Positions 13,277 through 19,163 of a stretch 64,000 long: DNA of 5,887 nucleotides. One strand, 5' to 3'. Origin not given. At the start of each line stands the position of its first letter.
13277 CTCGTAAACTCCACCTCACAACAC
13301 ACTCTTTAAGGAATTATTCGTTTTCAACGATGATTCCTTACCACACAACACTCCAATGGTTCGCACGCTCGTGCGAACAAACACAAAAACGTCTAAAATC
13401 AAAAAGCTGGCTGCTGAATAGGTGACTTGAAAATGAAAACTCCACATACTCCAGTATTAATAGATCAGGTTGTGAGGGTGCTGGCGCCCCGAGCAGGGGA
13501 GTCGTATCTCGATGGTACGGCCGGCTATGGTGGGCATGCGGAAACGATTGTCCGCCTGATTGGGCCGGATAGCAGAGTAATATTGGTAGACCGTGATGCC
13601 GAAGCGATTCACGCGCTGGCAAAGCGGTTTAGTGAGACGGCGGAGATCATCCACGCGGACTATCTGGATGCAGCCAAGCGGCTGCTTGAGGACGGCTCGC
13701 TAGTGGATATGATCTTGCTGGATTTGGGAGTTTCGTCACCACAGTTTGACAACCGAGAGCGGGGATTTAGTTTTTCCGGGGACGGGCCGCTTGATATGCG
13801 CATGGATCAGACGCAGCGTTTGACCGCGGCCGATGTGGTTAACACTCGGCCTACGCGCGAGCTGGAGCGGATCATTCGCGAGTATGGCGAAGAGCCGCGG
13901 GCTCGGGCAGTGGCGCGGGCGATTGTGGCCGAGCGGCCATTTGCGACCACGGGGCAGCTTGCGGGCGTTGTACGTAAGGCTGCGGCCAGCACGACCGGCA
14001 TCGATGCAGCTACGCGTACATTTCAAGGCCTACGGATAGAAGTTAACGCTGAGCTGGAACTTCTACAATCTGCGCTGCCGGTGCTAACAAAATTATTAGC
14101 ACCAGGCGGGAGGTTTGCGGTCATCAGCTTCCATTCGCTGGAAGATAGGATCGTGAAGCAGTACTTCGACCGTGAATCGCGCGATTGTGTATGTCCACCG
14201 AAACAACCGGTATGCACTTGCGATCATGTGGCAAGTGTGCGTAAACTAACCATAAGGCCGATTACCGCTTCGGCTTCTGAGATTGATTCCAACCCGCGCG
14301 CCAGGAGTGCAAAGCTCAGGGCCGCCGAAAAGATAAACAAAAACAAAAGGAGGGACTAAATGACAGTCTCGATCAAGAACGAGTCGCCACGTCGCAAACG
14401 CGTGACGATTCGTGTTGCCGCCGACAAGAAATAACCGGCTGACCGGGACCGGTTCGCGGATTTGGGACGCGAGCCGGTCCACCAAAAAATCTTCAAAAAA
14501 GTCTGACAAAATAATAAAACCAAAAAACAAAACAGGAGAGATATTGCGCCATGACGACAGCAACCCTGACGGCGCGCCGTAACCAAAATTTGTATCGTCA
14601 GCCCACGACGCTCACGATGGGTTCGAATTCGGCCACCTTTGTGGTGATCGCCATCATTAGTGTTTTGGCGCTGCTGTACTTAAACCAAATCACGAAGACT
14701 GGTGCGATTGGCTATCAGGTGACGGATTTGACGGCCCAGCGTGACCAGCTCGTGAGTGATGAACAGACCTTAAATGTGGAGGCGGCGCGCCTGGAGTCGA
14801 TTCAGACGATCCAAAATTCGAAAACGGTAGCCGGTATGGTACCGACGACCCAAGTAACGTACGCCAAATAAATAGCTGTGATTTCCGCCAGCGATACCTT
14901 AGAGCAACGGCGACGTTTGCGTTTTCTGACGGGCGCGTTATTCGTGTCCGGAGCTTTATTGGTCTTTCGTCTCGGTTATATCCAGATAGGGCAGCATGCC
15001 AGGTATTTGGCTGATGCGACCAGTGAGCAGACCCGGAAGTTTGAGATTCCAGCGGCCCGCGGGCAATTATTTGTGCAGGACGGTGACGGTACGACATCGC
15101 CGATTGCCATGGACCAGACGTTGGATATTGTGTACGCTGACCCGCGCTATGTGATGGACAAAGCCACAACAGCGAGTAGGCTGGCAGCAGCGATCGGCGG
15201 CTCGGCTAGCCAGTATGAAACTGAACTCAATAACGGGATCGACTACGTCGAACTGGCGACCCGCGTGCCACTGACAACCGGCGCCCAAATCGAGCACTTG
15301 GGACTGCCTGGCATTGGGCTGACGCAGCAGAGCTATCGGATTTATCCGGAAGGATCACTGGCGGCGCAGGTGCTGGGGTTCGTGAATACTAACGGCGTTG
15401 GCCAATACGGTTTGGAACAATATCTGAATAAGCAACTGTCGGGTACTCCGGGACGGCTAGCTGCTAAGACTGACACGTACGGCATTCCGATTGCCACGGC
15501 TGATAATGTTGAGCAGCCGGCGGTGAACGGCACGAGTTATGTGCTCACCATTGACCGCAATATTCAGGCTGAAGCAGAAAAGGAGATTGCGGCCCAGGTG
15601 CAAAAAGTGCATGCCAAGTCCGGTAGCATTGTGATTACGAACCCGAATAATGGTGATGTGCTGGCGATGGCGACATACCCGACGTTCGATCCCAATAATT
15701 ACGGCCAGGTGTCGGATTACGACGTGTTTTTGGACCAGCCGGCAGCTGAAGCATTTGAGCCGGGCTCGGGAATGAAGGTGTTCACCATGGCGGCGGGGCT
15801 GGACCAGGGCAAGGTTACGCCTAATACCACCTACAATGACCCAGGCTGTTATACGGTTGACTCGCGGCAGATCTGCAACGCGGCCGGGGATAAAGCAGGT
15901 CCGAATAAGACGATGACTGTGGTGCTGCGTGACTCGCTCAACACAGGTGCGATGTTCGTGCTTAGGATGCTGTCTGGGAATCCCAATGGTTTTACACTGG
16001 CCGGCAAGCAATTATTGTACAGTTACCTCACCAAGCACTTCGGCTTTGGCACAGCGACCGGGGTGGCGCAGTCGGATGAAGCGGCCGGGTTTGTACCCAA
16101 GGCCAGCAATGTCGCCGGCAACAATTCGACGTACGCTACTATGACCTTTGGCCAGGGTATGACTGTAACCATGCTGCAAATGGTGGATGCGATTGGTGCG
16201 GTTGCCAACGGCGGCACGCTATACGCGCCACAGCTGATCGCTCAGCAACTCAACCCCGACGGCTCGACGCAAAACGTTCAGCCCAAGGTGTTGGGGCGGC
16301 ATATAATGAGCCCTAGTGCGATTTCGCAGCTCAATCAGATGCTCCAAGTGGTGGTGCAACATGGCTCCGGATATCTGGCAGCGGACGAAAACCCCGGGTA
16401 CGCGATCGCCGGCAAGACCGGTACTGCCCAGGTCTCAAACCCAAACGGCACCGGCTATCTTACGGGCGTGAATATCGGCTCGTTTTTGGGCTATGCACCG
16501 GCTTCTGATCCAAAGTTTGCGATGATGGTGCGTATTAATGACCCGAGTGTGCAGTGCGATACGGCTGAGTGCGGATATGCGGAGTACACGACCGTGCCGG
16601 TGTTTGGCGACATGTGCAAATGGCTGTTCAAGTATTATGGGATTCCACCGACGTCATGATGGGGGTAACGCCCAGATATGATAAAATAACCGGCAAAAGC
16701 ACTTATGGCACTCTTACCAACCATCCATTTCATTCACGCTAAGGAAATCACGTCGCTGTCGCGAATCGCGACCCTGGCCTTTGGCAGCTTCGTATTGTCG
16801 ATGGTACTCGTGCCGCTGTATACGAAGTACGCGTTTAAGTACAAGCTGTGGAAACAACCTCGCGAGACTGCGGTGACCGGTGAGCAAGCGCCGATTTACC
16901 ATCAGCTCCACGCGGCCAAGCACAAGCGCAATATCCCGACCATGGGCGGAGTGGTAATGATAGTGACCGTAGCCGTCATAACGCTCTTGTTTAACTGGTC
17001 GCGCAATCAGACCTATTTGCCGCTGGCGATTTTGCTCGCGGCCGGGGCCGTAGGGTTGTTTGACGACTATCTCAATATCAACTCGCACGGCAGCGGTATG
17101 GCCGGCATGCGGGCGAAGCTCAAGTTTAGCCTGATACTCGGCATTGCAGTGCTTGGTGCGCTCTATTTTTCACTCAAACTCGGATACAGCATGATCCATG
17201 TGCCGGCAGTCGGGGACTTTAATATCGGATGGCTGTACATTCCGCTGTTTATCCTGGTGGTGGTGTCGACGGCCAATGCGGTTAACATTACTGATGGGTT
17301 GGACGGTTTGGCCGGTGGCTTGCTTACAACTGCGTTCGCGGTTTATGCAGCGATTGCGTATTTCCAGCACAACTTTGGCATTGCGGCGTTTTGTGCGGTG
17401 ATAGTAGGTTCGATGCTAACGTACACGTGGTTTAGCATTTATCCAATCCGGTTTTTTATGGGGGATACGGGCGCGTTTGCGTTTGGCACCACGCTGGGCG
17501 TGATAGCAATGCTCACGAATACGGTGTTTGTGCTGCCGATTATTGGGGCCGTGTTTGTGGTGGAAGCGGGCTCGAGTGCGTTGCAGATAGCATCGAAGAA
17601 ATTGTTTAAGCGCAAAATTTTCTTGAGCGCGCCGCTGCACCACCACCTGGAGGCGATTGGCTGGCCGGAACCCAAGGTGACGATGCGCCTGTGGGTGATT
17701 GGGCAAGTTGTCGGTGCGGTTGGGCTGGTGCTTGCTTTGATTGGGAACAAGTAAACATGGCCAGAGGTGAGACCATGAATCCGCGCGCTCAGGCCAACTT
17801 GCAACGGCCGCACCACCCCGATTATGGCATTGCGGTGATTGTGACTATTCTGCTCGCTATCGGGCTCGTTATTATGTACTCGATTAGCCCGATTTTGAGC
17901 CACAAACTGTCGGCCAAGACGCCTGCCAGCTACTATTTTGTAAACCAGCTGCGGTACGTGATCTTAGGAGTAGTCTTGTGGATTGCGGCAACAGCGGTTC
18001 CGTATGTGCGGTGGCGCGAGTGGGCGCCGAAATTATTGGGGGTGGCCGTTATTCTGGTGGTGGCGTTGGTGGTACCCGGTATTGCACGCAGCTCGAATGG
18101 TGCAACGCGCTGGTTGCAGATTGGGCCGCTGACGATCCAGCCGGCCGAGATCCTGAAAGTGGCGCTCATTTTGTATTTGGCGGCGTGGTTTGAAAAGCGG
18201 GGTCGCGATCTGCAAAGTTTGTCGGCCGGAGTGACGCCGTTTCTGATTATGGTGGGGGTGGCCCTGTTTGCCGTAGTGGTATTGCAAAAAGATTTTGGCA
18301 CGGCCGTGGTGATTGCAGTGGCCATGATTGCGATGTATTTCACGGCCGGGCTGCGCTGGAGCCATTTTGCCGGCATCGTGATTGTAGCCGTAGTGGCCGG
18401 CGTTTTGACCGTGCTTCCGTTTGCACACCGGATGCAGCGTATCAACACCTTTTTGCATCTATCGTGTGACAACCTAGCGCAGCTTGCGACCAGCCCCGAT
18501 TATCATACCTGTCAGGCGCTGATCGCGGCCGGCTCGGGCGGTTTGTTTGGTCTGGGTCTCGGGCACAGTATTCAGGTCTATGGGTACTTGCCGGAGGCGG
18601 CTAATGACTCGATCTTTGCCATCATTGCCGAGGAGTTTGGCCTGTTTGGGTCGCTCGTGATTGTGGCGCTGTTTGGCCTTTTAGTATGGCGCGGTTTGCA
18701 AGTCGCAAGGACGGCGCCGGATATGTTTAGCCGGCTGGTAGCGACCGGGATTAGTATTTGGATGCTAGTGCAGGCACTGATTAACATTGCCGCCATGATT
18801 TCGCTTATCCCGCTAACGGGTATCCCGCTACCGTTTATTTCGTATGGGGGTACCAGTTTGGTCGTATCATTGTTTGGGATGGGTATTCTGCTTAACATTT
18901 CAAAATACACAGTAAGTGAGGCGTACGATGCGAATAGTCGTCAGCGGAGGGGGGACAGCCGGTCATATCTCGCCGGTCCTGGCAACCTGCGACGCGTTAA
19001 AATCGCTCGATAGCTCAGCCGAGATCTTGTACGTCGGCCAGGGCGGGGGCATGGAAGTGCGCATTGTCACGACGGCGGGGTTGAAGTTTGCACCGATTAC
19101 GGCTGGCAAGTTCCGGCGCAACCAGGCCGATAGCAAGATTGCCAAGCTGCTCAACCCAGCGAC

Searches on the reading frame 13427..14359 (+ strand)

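Call 7: search_protein_families(library=pfam, proteins=[window:13427-14359:+], max_evalue=0.001)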
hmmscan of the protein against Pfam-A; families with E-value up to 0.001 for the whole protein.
window:13427-14359:+ (310 aa): 5 families
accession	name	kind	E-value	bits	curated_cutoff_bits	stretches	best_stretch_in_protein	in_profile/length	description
PF01795.25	Methyltransf_5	-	3.2e-97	326.2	27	1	5-303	2-309/309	MraW methylase family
PF01189.24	Methyltr_RsmB-F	-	2.6e-05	24.4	27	1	18-104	3-91/199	16S rRNA methyltransferase RsmB/F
PF13847.12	Methyltransf_31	-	0.00016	21.8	27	0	23-98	3-80/145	Methyltransferase domain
PF01209.24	Ubie_methyltran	-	0.00053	19.9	20.1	0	14-101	38-125/233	ubiE/COQ5 methyltransferase family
PF13649.12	Methyltransf_25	-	0.0008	20.5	27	0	28-82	2-58/97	Methyltransferase domain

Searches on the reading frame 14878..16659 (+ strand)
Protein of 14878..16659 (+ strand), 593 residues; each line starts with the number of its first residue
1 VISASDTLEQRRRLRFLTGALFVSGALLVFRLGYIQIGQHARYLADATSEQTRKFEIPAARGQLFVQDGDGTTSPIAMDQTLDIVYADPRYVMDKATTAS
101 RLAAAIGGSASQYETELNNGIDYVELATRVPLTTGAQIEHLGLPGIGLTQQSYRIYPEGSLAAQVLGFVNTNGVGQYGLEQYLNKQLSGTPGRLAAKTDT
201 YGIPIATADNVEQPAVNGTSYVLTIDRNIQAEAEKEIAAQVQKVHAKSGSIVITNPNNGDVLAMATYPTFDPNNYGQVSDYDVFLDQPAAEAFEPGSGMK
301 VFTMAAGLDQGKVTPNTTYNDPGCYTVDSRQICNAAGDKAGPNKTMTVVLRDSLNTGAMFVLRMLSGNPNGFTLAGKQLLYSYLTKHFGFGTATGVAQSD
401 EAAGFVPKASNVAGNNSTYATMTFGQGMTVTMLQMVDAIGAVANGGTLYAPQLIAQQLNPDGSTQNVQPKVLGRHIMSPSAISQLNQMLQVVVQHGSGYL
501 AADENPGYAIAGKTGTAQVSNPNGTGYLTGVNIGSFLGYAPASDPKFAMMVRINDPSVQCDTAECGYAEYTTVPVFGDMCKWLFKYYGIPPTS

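Call 7: search_protein_families(library=pfam, proteins=[window:14878-16659:+], max_evalue=0.001)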
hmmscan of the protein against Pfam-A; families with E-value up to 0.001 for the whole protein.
window:14878-16659:+ (593 aa): 3 families
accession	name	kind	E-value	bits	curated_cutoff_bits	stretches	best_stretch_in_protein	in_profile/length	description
PF00905.27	Transpeptidase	-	6.4e-64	216.5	22.1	1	249-557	1-282/299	Penicillin binding protein transpeptidase domain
PF03717.20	PBP_dimer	-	1e-10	42.8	24.4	1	57-206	2-177/180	Penicillin-binding Protein dimerisation domain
PF21922.1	PBP_dimer_2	-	5.2e-05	23.9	27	1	154-196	25-66/83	Penicillin binding protein A dimerisation domain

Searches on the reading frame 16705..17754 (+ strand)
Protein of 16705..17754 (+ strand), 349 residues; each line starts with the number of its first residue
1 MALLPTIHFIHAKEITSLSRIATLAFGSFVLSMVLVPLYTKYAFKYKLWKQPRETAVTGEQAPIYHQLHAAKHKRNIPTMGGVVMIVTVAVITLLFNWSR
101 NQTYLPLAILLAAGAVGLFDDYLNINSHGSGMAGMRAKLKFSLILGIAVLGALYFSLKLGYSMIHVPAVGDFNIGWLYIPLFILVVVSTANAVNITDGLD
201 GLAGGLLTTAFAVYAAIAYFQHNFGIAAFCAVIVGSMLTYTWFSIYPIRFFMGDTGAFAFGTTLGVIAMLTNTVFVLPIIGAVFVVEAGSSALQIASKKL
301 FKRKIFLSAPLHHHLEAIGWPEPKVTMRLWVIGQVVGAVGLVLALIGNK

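Call 7: search_protein_families(library=pfam, proteins=[window:16705-17754:+], max_evalue=0.001)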
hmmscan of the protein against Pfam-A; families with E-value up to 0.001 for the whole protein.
window:16705-17754:+ (349 aa): 2 families
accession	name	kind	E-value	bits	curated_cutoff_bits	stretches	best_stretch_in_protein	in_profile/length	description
PF00953.26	Glycos_transf_4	-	7.3e-25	88.3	27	1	107-270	5-158/160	Glycosyl transferase family 4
PF10555.14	MraY_sig1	-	0.00017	21.3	20.1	1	74-86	1-13/13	Phospho-N-acetylmuramoyl-pentapeptide-transferase signature 1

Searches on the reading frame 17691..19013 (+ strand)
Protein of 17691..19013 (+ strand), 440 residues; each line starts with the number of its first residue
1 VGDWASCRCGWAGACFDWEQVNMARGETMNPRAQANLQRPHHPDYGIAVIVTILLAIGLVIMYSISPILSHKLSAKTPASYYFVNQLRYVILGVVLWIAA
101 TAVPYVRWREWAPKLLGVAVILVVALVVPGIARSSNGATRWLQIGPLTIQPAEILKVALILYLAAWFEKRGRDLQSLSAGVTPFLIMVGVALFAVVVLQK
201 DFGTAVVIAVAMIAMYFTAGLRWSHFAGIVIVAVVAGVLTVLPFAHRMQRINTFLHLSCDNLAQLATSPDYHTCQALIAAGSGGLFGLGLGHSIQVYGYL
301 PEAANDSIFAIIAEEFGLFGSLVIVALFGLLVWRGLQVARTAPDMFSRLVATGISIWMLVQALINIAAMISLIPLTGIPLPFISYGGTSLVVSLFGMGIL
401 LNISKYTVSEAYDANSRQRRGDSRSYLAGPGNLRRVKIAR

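Call 7: search_protein_families(library=pfam, proteins=[window:17691-19013:+], max_evalue=0.001)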
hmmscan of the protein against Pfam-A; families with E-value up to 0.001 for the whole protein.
window:17691-19013:+ (440 aa): 1 family
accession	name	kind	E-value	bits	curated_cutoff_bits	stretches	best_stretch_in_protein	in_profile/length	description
PF01098.24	FTSW_RODA_SPOVE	-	2.8e-94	316.5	26.4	1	50-407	6-354/356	Cell cycle protein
